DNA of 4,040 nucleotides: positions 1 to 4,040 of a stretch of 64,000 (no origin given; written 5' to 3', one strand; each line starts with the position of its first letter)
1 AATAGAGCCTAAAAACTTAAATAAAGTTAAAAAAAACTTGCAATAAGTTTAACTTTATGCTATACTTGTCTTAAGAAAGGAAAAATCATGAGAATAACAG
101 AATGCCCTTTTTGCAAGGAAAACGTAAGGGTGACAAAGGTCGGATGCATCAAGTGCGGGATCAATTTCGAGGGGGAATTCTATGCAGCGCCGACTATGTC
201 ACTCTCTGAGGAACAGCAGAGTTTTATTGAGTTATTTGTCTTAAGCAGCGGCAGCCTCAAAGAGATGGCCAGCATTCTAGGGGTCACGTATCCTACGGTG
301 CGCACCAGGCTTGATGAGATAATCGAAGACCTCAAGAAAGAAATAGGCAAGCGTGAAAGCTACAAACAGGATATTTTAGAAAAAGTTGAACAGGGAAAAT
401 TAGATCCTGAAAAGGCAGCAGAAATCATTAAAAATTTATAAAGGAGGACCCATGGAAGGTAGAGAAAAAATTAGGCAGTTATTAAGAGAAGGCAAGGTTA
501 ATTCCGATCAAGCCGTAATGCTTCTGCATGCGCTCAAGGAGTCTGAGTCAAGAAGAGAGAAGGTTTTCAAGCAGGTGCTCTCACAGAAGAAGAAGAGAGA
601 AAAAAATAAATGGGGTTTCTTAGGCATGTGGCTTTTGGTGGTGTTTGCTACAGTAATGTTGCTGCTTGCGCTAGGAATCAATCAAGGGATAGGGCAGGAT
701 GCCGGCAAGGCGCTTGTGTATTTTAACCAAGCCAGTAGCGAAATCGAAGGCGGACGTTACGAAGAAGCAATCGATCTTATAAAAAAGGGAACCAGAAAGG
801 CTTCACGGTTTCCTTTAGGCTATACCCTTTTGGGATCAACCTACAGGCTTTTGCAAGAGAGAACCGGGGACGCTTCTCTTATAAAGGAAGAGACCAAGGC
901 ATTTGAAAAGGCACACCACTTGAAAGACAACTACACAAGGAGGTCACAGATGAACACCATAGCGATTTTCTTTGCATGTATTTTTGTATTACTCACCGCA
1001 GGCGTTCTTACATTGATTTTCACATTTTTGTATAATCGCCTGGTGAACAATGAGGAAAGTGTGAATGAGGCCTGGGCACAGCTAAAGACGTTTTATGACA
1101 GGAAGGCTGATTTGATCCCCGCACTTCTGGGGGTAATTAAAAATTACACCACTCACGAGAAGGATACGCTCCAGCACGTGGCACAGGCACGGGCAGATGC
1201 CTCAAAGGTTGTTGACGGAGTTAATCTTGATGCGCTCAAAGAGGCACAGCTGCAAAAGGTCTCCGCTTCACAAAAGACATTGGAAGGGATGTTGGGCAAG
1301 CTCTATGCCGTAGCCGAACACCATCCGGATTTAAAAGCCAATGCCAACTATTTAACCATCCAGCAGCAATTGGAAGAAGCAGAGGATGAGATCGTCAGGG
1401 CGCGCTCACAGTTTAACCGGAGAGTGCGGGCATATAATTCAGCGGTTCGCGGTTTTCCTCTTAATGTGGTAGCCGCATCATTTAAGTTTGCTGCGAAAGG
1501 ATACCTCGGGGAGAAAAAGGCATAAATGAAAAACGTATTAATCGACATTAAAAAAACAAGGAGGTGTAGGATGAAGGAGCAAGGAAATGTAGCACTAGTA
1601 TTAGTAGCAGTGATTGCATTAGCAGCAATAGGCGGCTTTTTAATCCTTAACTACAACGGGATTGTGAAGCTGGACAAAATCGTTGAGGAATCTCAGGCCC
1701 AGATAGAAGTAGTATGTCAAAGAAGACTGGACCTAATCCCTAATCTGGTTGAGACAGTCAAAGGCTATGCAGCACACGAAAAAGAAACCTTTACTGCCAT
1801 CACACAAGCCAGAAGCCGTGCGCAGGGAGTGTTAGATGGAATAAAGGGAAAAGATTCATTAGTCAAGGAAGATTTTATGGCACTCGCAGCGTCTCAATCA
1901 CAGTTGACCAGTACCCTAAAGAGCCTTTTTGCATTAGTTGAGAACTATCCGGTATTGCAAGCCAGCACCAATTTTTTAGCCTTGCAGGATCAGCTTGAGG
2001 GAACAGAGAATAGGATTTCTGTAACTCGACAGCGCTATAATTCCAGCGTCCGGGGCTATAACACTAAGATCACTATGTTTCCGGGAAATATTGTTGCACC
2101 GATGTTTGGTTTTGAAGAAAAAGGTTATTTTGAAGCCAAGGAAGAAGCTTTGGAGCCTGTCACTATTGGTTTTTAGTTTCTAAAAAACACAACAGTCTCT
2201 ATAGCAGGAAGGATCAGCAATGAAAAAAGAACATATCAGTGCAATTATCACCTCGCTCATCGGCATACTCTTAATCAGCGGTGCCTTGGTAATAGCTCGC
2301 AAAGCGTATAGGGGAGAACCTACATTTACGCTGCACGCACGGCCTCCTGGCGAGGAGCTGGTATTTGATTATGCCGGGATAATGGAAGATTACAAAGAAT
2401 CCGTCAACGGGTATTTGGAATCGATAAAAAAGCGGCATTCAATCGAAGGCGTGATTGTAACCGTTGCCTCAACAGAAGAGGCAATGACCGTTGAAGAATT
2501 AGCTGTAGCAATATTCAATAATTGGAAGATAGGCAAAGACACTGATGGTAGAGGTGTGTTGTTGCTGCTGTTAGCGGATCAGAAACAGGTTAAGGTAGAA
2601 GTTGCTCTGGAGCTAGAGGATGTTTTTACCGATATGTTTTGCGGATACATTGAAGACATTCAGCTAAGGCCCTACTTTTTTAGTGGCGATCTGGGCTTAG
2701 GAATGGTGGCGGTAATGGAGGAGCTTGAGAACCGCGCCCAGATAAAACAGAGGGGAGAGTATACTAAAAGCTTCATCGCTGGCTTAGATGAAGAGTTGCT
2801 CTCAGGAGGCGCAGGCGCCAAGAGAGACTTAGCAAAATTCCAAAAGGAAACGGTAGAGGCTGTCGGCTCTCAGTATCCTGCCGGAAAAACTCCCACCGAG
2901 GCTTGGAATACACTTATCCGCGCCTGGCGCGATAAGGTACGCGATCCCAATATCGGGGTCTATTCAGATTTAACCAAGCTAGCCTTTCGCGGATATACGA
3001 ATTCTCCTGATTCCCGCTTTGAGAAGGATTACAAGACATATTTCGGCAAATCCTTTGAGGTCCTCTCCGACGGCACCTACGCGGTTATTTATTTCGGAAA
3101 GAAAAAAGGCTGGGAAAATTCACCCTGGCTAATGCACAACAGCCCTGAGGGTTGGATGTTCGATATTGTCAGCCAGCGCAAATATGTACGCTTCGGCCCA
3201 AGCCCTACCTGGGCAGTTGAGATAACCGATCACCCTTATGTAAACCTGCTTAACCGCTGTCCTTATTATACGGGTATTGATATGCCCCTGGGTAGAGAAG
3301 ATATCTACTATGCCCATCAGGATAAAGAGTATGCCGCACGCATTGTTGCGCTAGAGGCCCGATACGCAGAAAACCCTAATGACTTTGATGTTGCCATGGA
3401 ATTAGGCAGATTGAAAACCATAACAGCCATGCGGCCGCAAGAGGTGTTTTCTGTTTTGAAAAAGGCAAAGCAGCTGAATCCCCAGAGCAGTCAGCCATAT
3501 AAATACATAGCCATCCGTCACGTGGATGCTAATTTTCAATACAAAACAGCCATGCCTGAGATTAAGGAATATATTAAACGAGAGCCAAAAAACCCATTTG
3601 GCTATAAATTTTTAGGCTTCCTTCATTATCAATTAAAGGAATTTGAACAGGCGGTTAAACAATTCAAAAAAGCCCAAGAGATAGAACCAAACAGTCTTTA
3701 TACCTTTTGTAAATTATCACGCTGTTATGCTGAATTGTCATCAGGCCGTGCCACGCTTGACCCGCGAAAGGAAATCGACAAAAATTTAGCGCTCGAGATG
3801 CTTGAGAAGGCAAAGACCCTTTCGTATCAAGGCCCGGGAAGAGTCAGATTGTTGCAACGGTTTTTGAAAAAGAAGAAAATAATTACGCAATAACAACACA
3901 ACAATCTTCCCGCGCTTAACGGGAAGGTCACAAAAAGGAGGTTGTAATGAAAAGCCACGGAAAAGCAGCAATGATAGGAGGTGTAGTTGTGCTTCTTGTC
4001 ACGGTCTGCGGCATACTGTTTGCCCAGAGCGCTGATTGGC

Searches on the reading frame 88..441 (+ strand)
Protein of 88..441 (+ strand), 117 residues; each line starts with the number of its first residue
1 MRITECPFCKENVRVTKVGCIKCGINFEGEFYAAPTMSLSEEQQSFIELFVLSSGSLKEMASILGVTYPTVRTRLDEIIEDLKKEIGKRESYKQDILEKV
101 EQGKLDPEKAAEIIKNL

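Call 20: search_protein_families(library=pfam, proteins=[window:88-438:+], max_evalue=0.01)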
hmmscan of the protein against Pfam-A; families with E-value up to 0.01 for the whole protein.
window:88-438:+ (117 aa): 6 families
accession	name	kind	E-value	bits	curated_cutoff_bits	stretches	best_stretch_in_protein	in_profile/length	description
PF09862.15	DUF2089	-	2.5e-20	72.3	33.4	1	39-84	1-46/47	Domain of unknown function (DUF2089)-HTH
PF22746.1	SHOCT-like_DUF2089-C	-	1.3e-07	31.4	27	1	92-117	2-27/32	SHOCT-like domain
PF22747.2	Zn_ribbon_DUF2089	-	5.9e-07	29.9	27.6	1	6-33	1-28/32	DUF2089 zinc ribbon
PF08281.18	Sigma70_r4_2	-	5.5e-05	23.2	25.7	1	38-75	10-47/54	Sigma-70, region 4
PF04545.22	Sigma70_r4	-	0.0024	17.8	24.1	1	38-84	4-50/50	Sigma-70, region 4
PF13556.12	HTH_30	-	0.0039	17.4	27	1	48-82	6-40/59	PucR C-terminal helix-turn-helix domain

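Call 35: find_encoding_contigs(protein=window:88-441:+, flank=10000, max_places=3)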
Protein window:88-441:+ (117 aa): no gene with exactly this product is on record in the collection.

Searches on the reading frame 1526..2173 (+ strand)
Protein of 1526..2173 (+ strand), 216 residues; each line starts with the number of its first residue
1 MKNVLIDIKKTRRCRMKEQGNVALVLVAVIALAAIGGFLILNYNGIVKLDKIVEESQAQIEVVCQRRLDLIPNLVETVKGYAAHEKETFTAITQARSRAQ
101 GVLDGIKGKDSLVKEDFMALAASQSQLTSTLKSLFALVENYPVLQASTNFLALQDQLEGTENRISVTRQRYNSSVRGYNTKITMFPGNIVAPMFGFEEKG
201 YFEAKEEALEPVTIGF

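Call 20: search_protein_families(library=pfam, proteins=[window:1526-2173:+], max_evalue=0.01)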
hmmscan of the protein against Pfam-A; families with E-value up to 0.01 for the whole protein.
window:1526-2173:+ (216 aa): 1 family
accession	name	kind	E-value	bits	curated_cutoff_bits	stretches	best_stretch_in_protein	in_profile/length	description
PF04011.17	LemA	-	3.6e-56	189.6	26.2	1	57-216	2-149/149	LemA family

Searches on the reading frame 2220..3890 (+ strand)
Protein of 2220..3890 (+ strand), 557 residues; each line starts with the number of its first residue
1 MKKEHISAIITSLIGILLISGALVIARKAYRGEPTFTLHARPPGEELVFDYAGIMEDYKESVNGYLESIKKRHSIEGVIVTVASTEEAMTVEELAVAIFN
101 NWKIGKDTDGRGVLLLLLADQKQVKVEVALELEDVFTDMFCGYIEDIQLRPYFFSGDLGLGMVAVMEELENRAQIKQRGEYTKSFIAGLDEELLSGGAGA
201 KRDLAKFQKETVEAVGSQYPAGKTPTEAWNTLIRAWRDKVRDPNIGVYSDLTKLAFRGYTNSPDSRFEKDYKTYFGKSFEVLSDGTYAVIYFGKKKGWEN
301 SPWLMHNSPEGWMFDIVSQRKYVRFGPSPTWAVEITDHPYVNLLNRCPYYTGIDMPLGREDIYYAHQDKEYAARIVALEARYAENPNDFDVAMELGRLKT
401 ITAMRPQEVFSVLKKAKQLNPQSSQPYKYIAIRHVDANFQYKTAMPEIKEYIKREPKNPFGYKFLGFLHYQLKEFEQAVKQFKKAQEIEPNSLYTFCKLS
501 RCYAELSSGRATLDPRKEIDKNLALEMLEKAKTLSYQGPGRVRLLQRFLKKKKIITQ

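Call 20: search_protein_families(library=pfam, proteins=[window:2220-3890:+], max_evalue=0.01)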
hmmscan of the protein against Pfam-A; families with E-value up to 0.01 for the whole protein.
window:2220-3890:+ (557 aa): 7 families
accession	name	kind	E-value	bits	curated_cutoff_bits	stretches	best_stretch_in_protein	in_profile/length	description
PF04536.20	TPM_phosphatase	-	2.1e-22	79.9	22.1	1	48-170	1-123/125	TPM domain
PF07719.23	TPR_2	-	3e-06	27.4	27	1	460-491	2-33/34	Tetratricopeptide repeat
PF00515.34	TPR_1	-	3.4e-06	27.1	27.8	1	461-491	3-33/34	Tetratricopeptide repeat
PF13428.12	TPR_14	-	4.2e-06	27.4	23.5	0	462-498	4-40/44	Tetratricopeptide repeat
PF23914.1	TPR_CcmH_CycH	-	8.5e-06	26.1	42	1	368-489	29-151/158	Cytochrome c-type biogenesis protein H TPR domain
PF14559.12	TPR_19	-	0.00023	21.9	25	0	438-493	4-60/68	Tetratricopeptide repeat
PF13414.12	TPR_11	-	0.0018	18.3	26.8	0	469-499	4-34/42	TPR repeat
